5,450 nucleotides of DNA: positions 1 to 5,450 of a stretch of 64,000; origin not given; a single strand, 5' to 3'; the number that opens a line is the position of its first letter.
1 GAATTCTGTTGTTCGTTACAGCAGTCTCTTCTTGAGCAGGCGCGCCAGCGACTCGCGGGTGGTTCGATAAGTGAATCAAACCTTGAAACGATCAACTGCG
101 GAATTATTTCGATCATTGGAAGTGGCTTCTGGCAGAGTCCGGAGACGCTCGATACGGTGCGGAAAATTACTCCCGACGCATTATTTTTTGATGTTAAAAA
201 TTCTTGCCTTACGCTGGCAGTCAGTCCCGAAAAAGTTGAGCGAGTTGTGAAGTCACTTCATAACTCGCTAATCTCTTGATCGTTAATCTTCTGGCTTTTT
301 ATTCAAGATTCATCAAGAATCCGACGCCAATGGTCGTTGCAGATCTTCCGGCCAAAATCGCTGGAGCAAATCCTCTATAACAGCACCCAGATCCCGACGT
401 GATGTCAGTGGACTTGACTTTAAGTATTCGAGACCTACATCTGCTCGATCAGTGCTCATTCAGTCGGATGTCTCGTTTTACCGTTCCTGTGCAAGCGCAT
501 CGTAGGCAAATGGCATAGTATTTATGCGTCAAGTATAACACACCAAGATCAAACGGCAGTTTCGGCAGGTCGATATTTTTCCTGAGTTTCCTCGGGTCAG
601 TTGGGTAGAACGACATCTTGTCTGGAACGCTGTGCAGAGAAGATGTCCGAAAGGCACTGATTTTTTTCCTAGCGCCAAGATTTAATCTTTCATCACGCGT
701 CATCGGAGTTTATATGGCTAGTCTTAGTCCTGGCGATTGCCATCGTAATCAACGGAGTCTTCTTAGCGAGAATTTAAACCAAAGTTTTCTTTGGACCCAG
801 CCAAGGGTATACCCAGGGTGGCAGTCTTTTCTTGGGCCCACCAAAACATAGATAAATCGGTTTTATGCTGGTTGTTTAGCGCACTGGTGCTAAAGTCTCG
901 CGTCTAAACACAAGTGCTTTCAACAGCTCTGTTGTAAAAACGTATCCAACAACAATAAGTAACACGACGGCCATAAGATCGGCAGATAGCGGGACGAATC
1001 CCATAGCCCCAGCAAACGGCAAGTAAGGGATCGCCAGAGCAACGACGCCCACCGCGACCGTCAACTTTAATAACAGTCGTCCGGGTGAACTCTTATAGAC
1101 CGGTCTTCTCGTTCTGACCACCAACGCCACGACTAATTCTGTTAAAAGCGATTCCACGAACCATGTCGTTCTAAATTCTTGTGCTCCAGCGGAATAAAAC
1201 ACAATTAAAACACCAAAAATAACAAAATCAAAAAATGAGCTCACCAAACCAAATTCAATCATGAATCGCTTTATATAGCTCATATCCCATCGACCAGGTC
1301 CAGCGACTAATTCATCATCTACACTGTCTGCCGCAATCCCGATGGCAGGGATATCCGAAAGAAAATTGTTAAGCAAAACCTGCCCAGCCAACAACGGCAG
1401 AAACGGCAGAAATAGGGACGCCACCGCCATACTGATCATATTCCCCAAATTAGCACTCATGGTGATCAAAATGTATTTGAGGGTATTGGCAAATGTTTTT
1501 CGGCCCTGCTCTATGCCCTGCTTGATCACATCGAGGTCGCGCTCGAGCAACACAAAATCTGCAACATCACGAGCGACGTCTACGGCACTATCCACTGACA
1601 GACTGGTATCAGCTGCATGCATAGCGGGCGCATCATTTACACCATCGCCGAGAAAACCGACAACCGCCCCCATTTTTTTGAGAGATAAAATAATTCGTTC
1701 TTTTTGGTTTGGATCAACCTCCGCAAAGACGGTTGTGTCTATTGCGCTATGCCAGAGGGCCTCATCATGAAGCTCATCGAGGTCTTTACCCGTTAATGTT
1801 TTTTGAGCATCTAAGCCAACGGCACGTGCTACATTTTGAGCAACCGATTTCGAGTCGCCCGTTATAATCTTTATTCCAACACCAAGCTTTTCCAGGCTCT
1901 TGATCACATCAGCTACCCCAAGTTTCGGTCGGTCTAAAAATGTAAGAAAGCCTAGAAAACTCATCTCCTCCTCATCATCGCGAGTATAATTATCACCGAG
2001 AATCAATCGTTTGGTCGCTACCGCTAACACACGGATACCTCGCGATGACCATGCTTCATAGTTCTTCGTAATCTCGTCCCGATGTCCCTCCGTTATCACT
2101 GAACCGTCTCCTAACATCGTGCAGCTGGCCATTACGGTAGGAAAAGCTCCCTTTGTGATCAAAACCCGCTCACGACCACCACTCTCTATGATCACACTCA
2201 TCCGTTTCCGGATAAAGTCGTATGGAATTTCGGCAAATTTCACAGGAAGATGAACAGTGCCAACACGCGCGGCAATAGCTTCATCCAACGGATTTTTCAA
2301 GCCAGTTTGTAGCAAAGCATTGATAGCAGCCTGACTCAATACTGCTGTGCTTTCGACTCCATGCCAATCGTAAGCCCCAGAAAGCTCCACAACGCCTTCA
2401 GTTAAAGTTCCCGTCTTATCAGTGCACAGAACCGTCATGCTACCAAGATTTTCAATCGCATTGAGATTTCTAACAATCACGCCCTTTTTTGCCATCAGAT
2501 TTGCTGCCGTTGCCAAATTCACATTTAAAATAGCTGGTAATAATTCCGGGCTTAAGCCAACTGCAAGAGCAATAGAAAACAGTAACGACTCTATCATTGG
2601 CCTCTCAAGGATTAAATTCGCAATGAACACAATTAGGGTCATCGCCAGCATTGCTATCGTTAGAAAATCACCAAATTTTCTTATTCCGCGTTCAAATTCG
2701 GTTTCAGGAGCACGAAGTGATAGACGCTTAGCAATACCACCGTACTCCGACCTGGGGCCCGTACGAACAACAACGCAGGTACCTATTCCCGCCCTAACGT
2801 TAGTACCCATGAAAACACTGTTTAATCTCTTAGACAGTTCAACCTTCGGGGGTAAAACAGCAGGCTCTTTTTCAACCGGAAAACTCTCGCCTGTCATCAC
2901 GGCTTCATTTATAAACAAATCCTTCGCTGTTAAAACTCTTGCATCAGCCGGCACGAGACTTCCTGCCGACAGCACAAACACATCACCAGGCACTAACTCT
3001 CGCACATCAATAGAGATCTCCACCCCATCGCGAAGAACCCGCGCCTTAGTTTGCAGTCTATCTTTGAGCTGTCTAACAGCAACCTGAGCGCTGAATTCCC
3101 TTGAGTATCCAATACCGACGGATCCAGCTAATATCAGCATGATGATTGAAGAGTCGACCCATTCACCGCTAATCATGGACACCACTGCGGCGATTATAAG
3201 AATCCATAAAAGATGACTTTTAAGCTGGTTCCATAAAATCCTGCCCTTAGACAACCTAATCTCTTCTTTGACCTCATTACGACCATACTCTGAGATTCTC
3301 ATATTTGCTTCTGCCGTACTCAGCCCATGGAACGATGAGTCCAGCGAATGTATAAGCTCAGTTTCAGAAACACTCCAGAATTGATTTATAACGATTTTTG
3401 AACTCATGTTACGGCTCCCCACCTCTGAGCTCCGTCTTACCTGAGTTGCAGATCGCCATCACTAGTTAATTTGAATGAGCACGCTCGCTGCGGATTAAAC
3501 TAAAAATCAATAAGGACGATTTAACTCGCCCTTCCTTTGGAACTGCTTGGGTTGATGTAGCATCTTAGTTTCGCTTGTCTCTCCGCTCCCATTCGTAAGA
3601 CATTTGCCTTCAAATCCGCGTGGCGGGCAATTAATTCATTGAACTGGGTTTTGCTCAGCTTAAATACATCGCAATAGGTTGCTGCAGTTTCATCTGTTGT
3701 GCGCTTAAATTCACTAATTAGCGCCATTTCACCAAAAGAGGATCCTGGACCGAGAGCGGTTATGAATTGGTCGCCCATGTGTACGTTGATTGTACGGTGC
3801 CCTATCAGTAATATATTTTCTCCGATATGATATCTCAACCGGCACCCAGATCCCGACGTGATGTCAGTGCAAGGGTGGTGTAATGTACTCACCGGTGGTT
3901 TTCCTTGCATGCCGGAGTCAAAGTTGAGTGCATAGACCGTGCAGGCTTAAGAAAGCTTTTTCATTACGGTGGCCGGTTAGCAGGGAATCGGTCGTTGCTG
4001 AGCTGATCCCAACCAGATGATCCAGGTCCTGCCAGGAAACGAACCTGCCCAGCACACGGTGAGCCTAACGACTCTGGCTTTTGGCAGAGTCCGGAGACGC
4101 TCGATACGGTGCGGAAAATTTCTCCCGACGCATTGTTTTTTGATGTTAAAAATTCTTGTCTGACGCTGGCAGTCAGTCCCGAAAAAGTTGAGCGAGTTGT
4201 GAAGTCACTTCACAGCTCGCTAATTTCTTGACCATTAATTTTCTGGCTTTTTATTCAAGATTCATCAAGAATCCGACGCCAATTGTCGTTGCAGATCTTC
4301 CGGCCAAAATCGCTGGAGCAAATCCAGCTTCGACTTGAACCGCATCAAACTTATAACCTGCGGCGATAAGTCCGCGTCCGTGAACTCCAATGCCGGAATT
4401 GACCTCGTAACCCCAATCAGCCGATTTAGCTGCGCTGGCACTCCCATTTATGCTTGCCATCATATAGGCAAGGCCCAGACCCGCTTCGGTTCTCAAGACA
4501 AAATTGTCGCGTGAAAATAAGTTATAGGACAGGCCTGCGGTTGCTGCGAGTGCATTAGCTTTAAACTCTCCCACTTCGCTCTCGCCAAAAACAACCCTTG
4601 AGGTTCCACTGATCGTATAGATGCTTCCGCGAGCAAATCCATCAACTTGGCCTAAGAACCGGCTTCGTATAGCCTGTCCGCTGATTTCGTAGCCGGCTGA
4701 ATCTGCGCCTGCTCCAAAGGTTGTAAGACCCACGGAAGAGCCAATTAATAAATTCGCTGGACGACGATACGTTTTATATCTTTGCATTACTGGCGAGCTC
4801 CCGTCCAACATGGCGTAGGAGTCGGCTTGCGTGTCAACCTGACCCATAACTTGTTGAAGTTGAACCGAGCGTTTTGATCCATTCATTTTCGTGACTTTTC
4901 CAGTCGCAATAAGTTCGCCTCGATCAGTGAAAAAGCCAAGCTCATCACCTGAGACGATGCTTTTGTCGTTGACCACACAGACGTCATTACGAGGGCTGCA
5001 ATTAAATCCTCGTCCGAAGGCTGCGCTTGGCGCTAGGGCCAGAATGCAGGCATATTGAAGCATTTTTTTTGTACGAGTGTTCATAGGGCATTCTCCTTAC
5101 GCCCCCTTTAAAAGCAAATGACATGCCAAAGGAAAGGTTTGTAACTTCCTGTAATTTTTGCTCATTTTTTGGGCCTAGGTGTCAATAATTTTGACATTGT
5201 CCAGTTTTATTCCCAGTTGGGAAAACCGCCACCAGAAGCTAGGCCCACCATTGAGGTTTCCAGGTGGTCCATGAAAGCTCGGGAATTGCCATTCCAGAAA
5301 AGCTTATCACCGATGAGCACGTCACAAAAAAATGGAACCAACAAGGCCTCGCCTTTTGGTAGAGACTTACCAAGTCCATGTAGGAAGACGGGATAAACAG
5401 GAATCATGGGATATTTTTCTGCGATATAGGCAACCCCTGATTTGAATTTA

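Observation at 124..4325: mgtA-type ATPase cassette bracketed by 250-bp direct duplications of its insertion site, with no mobility gene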

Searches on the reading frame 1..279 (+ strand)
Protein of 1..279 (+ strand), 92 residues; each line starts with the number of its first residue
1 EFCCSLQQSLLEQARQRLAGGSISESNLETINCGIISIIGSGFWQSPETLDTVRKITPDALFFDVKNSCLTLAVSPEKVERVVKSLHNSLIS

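Call 9: search_protein_families(library=pfam, proteins=[window:1-279:+], max_evalue=0.01)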
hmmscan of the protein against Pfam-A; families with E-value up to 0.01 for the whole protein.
window:1-279:+ (92 aa): 0 families

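Call 15: find_related_loci(query=window:1-276:+, collection=genome_contigs, flank=10000)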
Query window:1-276:+ (92 aa) in genome_contigs; peptide patterns used: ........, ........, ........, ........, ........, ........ (x = any residue, [..] = any of these).
294 stretches matched a pattern; 6 encode a relative of the query (tblastn E <= 1e-3); 6 distinct loci.
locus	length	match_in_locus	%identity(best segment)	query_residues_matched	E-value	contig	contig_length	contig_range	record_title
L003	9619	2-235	92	15-92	3e-46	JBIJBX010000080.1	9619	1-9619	MAG: Oligoflexales bacterium isolate ME2006-08-10D11_3300044971_group2_bin84 Rohwer_bin1141_scaffold_7375_c1, whole geno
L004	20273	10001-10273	52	1-91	3e-26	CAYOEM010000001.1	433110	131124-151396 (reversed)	MAG TPA_asm: uncultured Polynucleobacter sp. isolate SRP124364_co1_148 genome assembly, contig: NODE_1_length_433110_cov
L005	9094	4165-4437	51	1-91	1e-25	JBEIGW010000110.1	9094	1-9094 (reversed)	MAG: Deltaproteobacteria bacterium isolate Sample-102-S76-bin-170 Sample_102_S76-bin_170-k141_163315, whole genome shotg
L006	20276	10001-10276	45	1-92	2e-23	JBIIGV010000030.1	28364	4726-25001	MAG: Oligoflexales bacterium isolate ME2001-07-16D8pf_3300042503_group1_bin8 Rohwer_bin1140_scaffold_907_c1, whole genom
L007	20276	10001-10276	43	1-92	3e-22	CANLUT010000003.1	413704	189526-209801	MAG: Oligoflexales bacterium isolate ZE-Jul18-111 genome assembly, contig: ZE-Jul18-C7, whole genome shotgun sequence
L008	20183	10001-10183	35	31-92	8e-6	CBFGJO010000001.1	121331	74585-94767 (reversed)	MAG: candidate division WOR-3 bacterium isolate QZM1.Bin.43.optimized.1 genome assembly, contig: NODE_1_length_121331_co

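Call 25: find_related_loci(query=window:1-276:+, collection=metagenome_contigs, flank=6000)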
Query window:1-276:+ (92 aa) in metagenome_contigs; peptide patterns used: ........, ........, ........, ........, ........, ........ (x = any residue, [..] = any of these).
600 stretches matched a pattern (row limit reached: there are more); 2 encode a relative of the query (tblastn E <= 1e-3); 2 distinct loci.
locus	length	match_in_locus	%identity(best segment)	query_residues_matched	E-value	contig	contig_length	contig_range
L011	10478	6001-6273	51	1-91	2e-25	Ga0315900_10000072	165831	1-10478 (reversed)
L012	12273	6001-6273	52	1-91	2e-25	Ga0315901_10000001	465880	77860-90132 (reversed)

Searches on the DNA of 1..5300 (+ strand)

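Call 29: search_rna_families(source=window, start=1, end=5300, threshold=evalue, max_evalue=1)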
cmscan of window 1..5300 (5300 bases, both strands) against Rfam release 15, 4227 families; matches with E-value up to 1: 0.
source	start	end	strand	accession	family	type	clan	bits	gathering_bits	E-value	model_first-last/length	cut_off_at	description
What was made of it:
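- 3408..3520 (-): Spacer between the cNMP fragment and mgtA. A terminator-like hairpin lies at 3533-3512. No Rfam leader or riboswitch hit (call 29).
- Tried and rejected: Mg-sensing leader upstream of mgtA: no Rfam hit in 1-5300 (call 29).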

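Call 58: search_dna_similar(query=window:374-875:+, collection=plasmids, mode=distant, max_evalue=0.01, max_rows=8)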
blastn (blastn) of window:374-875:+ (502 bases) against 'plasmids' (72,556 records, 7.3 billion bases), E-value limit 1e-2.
No match.

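Call 59: search_dna_similar(query=window:3800-4074:+, collection=plasmids, mode=distant, max_evalue=0.01, max_rows=8)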
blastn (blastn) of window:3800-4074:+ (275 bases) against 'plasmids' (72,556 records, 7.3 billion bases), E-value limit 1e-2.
No match.

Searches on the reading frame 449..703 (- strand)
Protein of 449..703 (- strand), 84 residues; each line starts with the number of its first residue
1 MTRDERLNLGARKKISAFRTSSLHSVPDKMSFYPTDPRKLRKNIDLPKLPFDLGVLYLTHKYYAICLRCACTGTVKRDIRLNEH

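Call 9: search_protein_families(library=pfam, proteins=[window:449-703:-], max_evalue=0.01)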
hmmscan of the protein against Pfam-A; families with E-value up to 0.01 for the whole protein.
window:449-703:- (84 aa): 0 families

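Call 42: search_protein_families(library=pfam, proteins=[window:449-703:-], max_evalue=1)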
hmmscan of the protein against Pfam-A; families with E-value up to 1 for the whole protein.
window:449-703:- (84 aa): 0 families
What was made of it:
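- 413..875 (.): Y, orphan non-coding-looking DNA downstream of mgtA. No Pfam hit for its ORFs (calls 9, 42).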
